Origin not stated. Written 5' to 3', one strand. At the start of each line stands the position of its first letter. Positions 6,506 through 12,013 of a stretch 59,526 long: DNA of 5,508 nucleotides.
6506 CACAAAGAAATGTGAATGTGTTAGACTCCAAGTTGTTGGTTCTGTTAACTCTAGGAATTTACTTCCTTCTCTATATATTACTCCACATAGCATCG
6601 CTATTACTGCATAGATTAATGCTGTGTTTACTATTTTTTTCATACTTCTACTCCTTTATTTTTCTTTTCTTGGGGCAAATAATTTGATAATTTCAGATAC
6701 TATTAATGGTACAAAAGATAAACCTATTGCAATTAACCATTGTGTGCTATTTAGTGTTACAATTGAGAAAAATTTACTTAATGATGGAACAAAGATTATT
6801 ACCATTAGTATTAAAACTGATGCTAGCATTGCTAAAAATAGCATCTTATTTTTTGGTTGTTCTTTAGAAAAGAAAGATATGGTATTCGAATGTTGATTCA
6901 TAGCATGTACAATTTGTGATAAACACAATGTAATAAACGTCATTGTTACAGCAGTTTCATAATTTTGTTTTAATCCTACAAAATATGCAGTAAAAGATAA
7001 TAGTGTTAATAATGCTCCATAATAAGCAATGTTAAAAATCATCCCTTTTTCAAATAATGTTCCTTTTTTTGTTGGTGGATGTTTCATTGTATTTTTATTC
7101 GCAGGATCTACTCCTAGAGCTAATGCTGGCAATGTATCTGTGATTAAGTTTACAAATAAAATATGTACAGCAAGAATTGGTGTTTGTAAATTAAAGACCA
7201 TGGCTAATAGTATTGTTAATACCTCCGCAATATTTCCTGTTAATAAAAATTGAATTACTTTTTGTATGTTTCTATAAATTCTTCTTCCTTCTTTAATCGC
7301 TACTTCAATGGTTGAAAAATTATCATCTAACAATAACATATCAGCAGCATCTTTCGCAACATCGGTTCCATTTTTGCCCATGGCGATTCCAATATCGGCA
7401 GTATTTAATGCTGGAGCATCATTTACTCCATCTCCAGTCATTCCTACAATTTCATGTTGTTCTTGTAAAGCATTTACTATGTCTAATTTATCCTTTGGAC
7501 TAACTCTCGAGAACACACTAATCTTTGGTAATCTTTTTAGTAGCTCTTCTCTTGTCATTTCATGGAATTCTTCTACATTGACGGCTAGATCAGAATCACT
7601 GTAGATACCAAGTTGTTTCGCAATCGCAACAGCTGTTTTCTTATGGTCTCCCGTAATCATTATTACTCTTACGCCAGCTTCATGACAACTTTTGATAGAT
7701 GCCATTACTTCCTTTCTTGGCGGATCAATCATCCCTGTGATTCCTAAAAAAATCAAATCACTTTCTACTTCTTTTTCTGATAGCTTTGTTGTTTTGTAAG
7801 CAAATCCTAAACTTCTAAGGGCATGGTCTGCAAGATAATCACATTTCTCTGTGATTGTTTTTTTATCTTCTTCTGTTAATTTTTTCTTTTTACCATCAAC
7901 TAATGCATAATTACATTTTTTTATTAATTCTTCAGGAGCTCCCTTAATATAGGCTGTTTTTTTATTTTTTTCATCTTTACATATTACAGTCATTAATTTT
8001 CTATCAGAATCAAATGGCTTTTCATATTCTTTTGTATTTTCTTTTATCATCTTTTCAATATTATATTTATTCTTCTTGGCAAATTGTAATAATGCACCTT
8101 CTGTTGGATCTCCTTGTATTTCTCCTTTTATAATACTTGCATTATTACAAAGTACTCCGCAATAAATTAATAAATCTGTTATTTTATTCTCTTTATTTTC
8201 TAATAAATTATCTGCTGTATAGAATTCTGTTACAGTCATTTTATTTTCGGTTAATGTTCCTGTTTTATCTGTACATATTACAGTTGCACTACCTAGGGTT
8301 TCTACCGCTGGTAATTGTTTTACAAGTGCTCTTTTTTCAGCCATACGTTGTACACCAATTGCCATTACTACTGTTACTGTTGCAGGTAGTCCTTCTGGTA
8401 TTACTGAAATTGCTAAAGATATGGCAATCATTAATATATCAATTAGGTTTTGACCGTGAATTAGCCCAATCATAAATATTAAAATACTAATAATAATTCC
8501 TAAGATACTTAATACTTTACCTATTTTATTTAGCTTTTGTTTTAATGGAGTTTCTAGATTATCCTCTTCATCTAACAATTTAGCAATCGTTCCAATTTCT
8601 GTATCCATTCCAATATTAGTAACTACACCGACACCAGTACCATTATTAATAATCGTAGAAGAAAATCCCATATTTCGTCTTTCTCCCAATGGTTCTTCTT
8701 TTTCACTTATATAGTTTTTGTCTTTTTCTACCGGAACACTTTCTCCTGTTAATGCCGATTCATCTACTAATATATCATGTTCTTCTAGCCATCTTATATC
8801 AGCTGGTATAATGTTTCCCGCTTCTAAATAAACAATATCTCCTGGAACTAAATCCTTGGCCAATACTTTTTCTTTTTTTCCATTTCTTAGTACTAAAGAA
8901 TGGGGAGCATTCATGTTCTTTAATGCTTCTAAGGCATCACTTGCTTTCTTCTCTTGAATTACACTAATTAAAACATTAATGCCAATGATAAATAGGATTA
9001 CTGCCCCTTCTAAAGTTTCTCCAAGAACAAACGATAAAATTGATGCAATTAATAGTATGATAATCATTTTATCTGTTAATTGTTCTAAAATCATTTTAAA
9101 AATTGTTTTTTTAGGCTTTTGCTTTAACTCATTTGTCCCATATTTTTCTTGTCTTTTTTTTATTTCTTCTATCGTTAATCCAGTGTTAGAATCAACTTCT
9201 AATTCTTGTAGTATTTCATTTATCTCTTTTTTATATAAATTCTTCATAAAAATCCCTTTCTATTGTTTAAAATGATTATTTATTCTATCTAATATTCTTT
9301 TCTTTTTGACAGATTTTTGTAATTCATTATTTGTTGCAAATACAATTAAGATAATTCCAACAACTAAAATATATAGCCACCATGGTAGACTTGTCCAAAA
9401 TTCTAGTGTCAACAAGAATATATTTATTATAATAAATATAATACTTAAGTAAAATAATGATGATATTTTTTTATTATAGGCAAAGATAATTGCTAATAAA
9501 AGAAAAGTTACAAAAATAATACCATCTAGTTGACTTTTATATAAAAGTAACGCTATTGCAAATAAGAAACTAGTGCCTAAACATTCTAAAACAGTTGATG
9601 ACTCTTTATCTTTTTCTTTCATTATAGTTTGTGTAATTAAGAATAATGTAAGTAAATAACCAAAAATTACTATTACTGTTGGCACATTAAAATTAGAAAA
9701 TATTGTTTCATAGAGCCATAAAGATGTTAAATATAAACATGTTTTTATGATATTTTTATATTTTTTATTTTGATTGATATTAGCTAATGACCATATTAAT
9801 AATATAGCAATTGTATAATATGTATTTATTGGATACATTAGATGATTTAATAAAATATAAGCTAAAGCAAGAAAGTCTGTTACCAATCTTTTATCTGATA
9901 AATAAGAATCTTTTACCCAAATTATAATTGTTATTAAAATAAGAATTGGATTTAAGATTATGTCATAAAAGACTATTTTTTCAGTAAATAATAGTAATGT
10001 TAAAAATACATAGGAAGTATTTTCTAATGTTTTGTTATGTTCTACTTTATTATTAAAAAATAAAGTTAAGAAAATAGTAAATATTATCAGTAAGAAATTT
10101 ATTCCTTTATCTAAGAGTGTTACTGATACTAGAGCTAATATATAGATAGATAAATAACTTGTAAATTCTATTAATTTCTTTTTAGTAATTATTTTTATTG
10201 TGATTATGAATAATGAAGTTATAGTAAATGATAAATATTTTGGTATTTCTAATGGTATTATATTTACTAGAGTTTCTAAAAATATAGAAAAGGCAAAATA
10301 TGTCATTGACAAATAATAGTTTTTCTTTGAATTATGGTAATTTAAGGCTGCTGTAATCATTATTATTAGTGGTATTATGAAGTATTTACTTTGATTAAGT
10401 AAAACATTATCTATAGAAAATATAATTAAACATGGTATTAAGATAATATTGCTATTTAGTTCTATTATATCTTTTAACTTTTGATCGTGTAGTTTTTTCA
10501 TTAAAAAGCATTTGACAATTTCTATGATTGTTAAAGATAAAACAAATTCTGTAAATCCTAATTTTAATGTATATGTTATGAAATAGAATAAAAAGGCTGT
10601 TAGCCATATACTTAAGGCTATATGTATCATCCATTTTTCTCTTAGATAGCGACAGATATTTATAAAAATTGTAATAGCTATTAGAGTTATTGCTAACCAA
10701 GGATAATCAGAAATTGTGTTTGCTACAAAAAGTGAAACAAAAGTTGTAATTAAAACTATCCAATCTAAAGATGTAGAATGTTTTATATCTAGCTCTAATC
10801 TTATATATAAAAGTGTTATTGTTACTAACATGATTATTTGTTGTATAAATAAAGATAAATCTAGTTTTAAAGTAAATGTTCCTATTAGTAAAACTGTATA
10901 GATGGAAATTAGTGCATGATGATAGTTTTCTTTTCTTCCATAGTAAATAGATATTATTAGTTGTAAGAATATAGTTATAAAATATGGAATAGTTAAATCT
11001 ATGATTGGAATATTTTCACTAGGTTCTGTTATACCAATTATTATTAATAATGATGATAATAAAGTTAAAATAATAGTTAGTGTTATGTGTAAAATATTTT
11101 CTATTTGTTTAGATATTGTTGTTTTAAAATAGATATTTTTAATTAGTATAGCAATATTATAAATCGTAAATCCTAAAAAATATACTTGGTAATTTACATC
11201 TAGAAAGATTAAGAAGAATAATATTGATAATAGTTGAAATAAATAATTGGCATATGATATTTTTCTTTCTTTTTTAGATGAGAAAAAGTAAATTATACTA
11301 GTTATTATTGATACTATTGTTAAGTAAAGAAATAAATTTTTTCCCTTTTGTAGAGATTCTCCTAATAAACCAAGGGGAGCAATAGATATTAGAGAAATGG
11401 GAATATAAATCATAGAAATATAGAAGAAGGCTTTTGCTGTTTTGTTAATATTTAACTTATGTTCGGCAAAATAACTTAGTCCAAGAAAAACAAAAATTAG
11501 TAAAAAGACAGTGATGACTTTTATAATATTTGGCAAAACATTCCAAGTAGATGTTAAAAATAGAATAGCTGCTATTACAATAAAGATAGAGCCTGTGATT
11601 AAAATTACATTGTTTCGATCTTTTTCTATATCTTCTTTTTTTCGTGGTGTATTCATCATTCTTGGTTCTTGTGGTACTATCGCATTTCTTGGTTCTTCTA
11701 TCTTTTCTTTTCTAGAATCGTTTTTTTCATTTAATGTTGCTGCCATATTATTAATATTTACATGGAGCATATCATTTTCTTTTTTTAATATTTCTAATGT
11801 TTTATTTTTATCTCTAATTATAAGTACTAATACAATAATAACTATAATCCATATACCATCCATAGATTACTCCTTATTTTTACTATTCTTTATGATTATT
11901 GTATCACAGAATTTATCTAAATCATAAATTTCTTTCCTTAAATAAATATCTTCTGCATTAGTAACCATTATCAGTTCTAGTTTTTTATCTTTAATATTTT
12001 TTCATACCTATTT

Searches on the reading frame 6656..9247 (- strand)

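Call 71: search_protein_families(library=pfam, proteins=[window:6656-9247:-], max_evalue=0.0001)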
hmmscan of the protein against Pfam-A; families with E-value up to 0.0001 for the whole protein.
window:6656-9247:- (863 aa): 5 families
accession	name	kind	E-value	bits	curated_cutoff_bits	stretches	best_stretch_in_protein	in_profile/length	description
PF00122.25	E1-E2_ATPase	-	3.1e-53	180.4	28.1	1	112-305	2-181/181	E1-E2 ATPase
PF00689.26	Cation_ATPase_C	-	3.6e-47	160.8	27.3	1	689-857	2-175/175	Cation transporting ATPase, C-terminus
PF00690.31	Cation_ATPase_N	-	5.1e-22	77.8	20.4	1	5-72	2-69/69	Cation transporter/ATPase, N-terminus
PF13246.12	Cation_ATPase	-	6.8e-22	77.7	21.7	1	366-447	2-90/91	Cation transport ATPase (P-type)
PF00702.32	Hydrolase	-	2e-18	67.9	26.4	1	323-618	3-191/191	haloacid dehalogenase-like hydrolase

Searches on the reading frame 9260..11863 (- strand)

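Call 71: search_protein_families(library=pfam, proteins=[window:9260-11863:-], max_evalue=0.0001)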
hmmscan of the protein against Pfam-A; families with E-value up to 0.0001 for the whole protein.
window:9260-11863:- (867 aa): 1 family
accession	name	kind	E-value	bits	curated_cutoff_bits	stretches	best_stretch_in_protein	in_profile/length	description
PF09925.14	DUF2157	-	1e-06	29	32.4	1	83-159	33-110/146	Predicted membrane protein (DUF2157)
